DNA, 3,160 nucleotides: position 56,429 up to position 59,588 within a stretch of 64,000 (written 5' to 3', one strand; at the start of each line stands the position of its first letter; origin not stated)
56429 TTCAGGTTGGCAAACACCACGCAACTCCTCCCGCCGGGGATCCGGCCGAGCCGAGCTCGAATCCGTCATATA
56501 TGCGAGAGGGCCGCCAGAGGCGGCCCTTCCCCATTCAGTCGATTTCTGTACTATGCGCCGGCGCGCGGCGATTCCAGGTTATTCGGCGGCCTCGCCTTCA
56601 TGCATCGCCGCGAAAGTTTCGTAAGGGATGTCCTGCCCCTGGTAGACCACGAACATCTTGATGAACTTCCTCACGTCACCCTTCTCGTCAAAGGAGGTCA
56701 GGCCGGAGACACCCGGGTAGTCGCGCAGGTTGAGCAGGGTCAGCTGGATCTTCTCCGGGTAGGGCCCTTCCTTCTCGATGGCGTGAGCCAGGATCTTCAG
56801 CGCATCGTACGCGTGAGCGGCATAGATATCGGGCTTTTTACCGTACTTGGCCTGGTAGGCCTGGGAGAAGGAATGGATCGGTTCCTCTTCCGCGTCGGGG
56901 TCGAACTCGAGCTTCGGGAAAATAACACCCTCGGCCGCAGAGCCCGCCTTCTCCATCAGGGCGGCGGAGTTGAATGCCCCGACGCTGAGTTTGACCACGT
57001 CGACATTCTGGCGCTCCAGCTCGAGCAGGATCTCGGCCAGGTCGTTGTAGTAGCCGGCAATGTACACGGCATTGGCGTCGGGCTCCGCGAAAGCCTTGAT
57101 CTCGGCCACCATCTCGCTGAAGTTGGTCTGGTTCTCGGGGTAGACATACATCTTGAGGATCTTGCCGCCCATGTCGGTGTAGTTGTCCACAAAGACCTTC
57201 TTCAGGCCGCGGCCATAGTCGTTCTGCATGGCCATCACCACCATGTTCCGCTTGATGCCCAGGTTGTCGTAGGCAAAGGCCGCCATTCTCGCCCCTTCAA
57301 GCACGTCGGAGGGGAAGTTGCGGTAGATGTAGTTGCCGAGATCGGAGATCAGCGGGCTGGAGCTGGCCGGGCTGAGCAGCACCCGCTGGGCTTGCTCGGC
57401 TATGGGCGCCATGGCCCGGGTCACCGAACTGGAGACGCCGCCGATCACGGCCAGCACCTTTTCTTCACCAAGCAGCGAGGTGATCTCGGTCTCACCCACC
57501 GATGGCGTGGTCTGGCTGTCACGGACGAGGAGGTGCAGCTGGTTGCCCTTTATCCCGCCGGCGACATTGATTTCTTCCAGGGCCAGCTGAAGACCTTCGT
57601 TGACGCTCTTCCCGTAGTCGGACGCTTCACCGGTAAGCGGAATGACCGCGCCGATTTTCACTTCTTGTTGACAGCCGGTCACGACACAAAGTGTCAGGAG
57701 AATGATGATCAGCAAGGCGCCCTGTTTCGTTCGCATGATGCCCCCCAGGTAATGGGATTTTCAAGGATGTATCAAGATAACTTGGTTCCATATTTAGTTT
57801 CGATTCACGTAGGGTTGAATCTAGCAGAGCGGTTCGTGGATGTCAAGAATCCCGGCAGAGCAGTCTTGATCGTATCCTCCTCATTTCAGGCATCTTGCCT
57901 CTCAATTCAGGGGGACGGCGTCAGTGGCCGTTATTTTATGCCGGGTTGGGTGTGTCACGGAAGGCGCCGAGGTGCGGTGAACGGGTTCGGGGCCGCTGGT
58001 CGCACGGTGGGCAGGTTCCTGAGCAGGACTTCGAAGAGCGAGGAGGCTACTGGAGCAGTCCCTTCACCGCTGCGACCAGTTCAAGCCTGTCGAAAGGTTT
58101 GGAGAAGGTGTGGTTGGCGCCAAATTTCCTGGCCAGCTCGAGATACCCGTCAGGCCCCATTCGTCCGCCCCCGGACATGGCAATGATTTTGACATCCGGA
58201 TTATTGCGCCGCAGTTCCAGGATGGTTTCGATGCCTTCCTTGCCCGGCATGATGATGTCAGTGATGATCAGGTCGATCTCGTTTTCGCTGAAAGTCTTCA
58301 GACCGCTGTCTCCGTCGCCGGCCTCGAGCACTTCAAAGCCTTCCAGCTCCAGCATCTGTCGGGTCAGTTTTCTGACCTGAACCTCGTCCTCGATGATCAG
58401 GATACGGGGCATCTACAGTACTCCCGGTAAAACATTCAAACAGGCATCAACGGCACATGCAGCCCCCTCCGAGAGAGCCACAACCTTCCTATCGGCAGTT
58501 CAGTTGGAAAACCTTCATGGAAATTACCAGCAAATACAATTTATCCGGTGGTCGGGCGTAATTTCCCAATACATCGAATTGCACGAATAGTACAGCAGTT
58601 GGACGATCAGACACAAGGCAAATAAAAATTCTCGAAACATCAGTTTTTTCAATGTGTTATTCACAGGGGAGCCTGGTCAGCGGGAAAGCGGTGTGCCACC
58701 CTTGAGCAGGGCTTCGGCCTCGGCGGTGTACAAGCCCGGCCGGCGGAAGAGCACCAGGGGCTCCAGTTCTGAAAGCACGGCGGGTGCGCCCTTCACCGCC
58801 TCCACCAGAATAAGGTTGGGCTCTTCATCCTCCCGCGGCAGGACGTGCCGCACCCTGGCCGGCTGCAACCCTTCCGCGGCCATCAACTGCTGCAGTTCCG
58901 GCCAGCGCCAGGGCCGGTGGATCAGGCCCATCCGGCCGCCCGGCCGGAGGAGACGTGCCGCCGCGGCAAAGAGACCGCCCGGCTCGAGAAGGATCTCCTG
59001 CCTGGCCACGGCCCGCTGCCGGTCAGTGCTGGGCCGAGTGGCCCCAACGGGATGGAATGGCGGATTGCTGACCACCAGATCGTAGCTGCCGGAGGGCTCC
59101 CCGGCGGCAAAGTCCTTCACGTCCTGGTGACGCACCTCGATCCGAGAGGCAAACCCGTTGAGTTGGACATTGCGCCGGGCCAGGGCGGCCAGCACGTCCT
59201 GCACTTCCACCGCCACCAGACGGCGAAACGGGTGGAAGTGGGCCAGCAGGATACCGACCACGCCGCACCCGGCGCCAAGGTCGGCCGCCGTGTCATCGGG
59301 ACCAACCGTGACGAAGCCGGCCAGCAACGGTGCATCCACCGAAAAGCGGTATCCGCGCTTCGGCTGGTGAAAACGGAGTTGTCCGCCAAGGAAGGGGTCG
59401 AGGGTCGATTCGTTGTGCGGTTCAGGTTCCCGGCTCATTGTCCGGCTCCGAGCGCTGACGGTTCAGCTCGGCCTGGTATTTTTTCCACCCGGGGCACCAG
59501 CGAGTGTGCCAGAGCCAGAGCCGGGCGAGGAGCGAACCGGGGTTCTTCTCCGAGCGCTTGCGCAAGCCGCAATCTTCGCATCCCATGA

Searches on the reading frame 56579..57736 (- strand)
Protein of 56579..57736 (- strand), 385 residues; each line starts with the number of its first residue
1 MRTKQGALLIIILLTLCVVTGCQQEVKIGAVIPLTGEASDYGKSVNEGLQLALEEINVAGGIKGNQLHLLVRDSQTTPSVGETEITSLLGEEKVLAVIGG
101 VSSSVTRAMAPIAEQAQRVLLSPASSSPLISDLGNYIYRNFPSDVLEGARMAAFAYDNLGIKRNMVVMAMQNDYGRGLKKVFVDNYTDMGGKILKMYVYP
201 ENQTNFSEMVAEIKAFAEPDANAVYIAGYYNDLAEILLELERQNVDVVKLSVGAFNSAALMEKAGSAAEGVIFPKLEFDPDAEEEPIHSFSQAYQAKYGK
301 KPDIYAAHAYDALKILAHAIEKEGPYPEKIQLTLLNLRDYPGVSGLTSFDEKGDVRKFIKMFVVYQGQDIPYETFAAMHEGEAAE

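Call 3: search_protein_families(library=pfam, proteins=[window:56579-57736:-], max_evalue=0.01)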
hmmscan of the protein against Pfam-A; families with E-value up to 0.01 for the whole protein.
window:56579-57736:- (385 aa): 4 families
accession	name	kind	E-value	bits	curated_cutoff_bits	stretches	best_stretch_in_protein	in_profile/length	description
PF13458.12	Peripla_BP_6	-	1.2e-55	190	31.7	1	25-352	1-325/343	Periplasmic binding protein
PF01094.35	ANF_receptor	-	1.1e-28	100.8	25.4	1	46-356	3-341/353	Receptor family ligand binding region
PF13433.12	Peripla_BP_5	-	9e-21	74.8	27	1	26-325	1-296/363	Periplasmic binding protein domain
PF12683.13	DUF3798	-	0.0039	17.1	24.6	0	296-361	193-256/271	Protein of unknown function (DUF3798)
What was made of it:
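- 56579..57736 (-): Possible accessory gene: Peripla_BP_6 lipoprotein (385 aa, lipobox VTGC), 130 nt upstream of wzm. PF13458 at 1e-55 (call 3).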

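Call 62: search_protein_families(library=ncbifam, proteins=[window:56579-57736:-], max_evalue=0.001)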
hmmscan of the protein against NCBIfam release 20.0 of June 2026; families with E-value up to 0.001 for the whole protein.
window:56579-57736:- (385 aa): 3 families
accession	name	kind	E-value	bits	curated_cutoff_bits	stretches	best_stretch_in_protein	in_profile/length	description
NF011933.0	PRK15404.1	subfamily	1.9e-36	125.9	477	1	10-366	11-359/370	high-affinity branched-chain amino acid ABC transporter substrate-binding protein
TIGR03407.1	urea_ABC_UrtA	exception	4e-15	55.6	492.75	1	26-324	1-298/361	urea ABC transporter substrate-binding protein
TIGR03669.1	urea_ABC_arch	equivalog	1.1e-10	41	494.8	1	27-119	2-94/375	urea ABC transporter substrate-binding protein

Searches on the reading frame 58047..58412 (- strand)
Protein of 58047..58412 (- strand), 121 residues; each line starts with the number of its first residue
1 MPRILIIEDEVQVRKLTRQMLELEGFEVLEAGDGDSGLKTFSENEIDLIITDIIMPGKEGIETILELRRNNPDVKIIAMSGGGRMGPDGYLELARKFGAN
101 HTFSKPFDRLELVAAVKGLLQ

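Call 62: search_protein_families(library=ncbifam, proteins=[window:58047-58412:-], max_evalue=0.001)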
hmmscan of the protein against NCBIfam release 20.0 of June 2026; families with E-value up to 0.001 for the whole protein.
window:58047-58412:- (121 aa): 93 families (the best 25 are shown)
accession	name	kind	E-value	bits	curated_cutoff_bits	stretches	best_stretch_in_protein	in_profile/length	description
NF008199.0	PRK10955.1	equivalog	1.1e-19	71.3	341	1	1-120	1-115/232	envelope stress response regulator transcription factor CpxR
NF046020.1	HisKinCckABruc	equivalog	1.8e-18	65.8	1000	1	3-120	751-867/868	cell cycle histidine kinase CckA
NF008378.0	PRK11173.1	equivalog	6.6e-18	64.9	334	1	2-120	4-118/238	two-component system response regulator ArcA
NF051850.1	RespRegRprY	equivalog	1.1e-17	64.2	370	1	3-120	6-120/234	response regulator transcription factor RprY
NF046022.1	RespRegCpdRBruc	equivalog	5.1e-17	62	180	1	1-120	1-117/120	cell cycle two-component system response regulator CpdR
NF045944.1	ResRegRpaBCyano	equivalog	1.4e-16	60.6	330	1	5-120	1-112/229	response regulator transcription factor RpaB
NF045505.1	RR_RssB_Pseudo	equivalog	1.7e-16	60.3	700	1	4-112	8-113/394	two-component system response regulator RssB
NF041733.1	resp_reg_CseB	equivalog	5.7e-16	58.6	350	1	3-120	2-115/228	two-component system response regulator CseB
NF040534.1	resp_reg_YycF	equivalog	1.8e-15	56.8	340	1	3-118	2-113/231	response regulator YycF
NF007005.1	PRK09468.1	equivalog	2.5e-15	56.6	331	1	3-120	5-119/237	osmolarity response regulator transcription factor OmpR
TIGR01818.1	ntrC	equivalog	2.9e-15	56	558.6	1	4-117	1-111/463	nitrogen regulation protein NR(I)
TIGR02154.1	PhoB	equivalog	5.9e-15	55.2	296.2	1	2-120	3-120/226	phosphate regulon transcriptional regulator PhoB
NF041367.1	CheY_Halo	equivalog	8.1e-15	55.2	200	1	4-117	1-111/114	chemotaxis protein CheY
NF008034.0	PRK10766.1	equivalog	1.4e-14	54.2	275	1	3-120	4-117/231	two-component system response regulator TorR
NF033120.0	vanR_FM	exception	1.5e-14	54.3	460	1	4-118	6-116/231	vancomycin resistance response regulator transcription factor, VanR-F/VanR-M family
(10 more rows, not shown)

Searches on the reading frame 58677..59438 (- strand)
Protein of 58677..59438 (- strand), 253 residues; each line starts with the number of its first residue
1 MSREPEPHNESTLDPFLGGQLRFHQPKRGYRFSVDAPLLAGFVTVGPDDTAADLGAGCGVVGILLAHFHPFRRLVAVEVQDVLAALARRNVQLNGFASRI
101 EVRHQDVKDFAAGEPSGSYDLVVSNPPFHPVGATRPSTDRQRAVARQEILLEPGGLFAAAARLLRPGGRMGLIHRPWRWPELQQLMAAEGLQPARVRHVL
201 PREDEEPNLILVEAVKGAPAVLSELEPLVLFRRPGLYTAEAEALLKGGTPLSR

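Call 62: search_protein_families(library=ncbifam, proteins=[window:58677-59438:-], max_evalue=0.001)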
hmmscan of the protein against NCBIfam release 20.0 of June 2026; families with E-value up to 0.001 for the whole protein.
window:58677-59438:- (253 aa): 15 families
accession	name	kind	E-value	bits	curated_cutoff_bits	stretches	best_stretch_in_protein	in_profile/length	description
NF047853.1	tRm6a37MtseTrmN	equivalog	5.8e-19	68.8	350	1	33-214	29-208/244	tRNA(1)(Val) (adenine(37)-N(6))-methyltransferase TrmN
TIGR03534.1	RF_mod_PrmC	equivalog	8.2e-14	51.7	199.1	1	50-196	91-241/253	peptide chain release factor N(5)-glutamine methyltransferase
TIGR03533.1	L3_gln_methyl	equivalog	6.4e-09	35.5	229.7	1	50-128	124-199/284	50S ribosomal protein L3 N(5)-glutamine methyltransferase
NF011529.0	PRK14968.1-3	equivalog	6.7e-09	35.5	162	1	24-131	11-111/198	putative methyltransferase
TIGR00536.1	hemK_fam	subfamily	1.5e-08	34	115.5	1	50-128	117-192/286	HemK family protein methyltransferase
NF043040.1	corrin_prot_MT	hypoth_equivalog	1.4e-06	27.9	180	1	47-180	41-168/216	corrinoid protein-associated methyltransferase CpaM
NF007023.0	PRK09489.1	equivalog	1.7e-06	27.5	295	1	51-131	200-274/342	16S rRNA (guanine(1207)-N(2))-methyltransferase RsmC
TIGR02469.1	CbiT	equivalog_domain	2.5e-06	27.8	78.3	1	45-111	17-82/124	precorrin-6Y C5,15-methyltransferase (decarboxylating) subunit CbiT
TIGR03704.1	PrmC_rel_meth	equivalog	3.2e-05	23.5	248.8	1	26-135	66-170/251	putative protein N(5)-glutamine methyltransferase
NF001784.0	PRK00517.2-1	equivalog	4.3e-05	23.2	244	1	49-126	153-229/290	50S ribosomal protein L11 methyltransferase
NF047649.1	MTase_UXPK_star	exception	0.00015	20.9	460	1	44-163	74-185/283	methyltransferase/UXPK-star double selenoprotein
NF008725.1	PRK11727.1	equivalog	0.00035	20.3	302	1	50-132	101-187/293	23S rRNA (adenine(1618)-N(6))-methyltransferase RlmF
TIGR00537.1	hemK_rel_arch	hypoth_equivalog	0.00038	20.2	87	1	40-131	13-95/179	HemK2/MTQ2 family protein methyltransferase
NF041081.1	prot_lys_mtase_Arch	equivalog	0.00065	19.8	200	1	43-109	5-71/142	protein-lysine N-methyltransferase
TIGR00406.1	prmA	equivalog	0.00089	18.8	183.15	0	46-125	158-232/288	50S ribosomal protein L11 methyltransferase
